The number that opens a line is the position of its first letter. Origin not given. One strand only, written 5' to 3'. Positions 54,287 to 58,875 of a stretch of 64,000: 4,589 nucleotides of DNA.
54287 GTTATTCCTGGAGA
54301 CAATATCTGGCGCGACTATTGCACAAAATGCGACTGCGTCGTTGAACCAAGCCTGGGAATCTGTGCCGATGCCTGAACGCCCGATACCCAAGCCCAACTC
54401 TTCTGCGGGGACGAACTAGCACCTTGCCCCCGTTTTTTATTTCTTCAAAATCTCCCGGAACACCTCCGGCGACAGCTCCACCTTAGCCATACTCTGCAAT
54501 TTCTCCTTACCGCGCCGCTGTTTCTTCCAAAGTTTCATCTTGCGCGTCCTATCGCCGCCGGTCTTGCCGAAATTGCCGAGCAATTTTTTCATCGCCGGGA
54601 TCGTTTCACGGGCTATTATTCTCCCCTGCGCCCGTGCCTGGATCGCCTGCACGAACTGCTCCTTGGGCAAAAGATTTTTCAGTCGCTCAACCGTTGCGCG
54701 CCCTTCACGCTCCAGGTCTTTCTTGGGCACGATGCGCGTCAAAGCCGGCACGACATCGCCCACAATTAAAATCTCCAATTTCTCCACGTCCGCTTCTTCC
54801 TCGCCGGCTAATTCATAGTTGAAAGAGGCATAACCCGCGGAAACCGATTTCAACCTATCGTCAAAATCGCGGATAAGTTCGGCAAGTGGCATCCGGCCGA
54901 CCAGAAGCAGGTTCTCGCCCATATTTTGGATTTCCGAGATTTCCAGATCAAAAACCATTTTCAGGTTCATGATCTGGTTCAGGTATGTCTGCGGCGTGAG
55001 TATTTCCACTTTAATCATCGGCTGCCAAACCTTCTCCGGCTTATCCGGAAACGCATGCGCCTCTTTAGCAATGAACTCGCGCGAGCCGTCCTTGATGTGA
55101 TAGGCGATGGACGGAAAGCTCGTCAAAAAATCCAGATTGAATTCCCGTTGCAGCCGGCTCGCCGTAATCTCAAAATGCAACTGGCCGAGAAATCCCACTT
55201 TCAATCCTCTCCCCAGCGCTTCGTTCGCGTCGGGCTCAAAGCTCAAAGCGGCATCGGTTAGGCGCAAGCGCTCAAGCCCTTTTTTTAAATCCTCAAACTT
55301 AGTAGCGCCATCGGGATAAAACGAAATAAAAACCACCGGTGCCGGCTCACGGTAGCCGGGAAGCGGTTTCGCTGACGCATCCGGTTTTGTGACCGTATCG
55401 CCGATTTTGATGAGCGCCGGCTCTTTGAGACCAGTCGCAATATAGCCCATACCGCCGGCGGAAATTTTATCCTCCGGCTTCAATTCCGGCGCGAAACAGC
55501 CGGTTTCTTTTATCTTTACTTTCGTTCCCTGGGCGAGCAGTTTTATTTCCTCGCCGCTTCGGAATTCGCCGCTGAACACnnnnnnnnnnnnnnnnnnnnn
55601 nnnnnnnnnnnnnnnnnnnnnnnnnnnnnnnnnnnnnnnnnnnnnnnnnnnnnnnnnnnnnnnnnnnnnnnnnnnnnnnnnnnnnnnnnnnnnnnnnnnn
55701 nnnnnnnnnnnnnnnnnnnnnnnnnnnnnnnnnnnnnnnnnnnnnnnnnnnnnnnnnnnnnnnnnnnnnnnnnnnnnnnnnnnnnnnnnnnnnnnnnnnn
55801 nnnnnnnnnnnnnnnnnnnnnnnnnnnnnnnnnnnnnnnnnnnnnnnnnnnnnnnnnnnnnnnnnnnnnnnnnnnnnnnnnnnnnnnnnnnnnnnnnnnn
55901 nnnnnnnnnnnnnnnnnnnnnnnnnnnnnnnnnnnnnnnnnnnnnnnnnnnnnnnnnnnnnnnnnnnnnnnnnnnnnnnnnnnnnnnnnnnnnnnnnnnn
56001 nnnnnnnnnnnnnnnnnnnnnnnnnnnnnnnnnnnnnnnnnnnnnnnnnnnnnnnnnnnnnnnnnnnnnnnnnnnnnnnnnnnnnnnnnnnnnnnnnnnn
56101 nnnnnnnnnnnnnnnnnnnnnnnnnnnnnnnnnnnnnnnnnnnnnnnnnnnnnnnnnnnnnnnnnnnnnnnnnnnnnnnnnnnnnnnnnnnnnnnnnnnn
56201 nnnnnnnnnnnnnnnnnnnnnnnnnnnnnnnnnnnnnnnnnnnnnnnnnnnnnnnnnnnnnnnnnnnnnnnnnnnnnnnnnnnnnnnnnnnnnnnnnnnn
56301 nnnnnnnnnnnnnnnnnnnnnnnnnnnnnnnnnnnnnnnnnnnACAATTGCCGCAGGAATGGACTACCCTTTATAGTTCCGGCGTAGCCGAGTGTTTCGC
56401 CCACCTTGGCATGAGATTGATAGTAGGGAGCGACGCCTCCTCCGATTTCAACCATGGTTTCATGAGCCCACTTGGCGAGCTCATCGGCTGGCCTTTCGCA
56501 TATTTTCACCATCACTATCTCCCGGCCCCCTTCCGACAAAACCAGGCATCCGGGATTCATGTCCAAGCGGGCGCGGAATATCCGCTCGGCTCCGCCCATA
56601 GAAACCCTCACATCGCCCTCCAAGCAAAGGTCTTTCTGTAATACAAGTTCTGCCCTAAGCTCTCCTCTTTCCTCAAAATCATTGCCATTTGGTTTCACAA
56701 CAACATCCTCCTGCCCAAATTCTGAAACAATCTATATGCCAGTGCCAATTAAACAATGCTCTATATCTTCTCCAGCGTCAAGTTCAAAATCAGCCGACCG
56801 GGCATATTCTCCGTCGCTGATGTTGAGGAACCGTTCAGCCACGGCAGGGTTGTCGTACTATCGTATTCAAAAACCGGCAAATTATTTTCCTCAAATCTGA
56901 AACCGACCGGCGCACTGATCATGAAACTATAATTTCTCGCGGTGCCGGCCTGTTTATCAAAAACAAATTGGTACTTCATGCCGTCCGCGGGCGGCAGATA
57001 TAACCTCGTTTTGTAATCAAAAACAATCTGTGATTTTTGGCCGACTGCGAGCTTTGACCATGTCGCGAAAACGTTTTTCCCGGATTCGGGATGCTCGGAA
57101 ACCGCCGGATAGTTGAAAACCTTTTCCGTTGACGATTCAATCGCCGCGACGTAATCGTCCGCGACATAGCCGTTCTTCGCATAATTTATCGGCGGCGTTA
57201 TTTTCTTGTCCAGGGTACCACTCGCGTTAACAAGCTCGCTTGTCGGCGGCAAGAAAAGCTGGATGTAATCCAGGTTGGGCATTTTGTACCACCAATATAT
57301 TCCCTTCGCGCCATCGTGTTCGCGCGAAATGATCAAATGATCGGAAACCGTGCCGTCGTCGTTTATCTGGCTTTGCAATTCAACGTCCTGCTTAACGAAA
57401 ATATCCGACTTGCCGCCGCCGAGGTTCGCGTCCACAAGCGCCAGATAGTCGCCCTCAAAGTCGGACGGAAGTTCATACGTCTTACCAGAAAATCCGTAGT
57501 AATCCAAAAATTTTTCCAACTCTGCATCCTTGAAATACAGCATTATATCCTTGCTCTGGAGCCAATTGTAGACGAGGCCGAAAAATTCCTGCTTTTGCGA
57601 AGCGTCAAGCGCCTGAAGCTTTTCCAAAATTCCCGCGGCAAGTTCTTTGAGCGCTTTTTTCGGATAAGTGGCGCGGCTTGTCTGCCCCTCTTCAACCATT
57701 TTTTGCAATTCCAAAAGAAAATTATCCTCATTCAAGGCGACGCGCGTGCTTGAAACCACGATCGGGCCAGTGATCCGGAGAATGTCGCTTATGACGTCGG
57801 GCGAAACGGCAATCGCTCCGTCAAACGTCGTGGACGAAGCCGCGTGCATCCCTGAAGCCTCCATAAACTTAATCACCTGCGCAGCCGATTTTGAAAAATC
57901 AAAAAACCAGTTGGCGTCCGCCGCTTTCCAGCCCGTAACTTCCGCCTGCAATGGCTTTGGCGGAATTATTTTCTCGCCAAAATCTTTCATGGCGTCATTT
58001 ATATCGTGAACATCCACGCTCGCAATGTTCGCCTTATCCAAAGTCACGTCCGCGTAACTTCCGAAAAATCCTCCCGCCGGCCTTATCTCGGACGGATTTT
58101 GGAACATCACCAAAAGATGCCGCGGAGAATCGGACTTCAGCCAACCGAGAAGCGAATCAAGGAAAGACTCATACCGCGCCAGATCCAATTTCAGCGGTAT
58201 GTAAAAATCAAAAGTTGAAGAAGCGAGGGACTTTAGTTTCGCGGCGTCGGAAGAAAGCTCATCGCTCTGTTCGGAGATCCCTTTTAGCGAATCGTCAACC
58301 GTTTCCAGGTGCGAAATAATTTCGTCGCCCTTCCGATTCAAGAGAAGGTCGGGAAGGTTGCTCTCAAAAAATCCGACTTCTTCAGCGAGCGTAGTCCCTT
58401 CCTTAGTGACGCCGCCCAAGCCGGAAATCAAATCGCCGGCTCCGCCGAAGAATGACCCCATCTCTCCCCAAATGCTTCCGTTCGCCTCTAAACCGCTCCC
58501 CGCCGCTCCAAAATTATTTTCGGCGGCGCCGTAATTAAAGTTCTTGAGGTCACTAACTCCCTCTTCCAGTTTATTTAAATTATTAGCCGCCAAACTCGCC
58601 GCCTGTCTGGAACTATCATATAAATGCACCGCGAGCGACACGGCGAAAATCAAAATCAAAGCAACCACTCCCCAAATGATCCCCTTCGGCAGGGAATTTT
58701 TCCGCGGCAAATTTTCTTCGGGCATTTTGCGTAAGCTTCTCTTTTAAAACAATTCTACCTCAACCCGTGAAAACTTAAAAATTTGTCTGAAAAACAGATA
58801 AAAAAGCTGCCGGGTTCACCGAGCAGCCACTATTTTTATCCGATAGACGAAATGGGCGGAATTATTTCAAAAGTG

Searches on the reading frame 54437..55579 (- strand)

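Call 73: search_protein_families(library=pfam, proteins=[window:54437-55579:-], max_evalue=0.001)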
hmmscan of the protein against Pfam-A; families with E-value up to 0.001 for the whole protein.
window:54437-55579:- (380 aa): 4 families
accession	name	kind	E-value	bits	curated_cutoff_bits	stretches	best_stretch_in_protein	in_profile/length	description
PF06421.17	LepA_C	-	3e-26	92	29.7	1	274-379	3-107/107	GTP-binding protein LepA C-terminus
PF00679.30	EFG_C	-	1.4e-11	44.7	27.9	1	187-268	5-86/89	Elongation factor G C-terminus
PF16658.11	RF3_C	-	2.2e-06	28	40.1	1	80-152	8-77/132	Class II release factor RF3, C-terminal domain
PF14492.12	EFG_III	-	8e-06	26.3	27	1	79-151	2-71/75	Elongation Factor G, domain III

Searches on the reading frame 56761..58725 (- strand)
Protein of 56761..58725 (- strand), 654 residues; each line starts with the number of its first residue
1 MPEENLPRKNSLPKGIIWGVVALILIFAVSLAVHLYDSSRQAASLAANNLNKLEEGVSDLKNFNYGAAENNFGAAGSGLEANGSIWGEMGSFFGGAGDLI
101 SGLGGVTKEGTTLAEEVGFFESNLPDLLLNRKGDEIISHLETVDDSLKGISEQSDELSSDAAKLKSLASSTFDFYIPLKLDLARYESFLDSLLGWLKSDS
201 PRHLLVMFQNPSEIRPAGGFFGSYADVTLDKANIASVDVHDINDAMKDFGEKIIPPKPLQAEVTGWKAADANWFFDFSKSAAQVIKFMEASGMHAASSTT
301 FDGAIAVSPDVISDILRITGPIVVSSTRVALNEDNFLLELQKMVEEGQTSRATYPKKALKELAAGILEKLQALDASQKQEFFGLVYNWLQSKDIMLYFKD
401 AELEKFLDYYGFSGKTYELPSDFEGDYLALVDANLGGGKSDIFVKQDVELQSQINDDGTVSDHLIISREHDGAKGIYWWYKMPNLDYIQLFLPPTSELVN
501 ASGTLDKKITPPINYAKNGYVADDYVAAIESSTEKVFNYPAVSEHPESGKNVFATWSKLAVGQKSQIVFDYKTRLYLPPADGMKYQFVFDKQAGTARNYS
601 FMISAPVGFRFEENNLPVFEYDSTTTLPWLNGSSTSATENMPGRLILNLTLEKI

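Call 73: search_protein_families(library=pfam, proteins=[window:56761-58725:-], max_evalue=0.001)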
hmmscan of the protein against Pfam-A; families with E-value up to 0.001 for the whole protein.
window:56761-58725:- (654 aa): 1 family
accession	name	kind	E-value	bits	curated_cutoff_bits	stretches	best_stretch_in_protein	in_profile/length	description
PF13196.11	DUF4012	-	2.7e-21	77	28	1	199-340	1-139/144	Protein of unknown function (DUF4012)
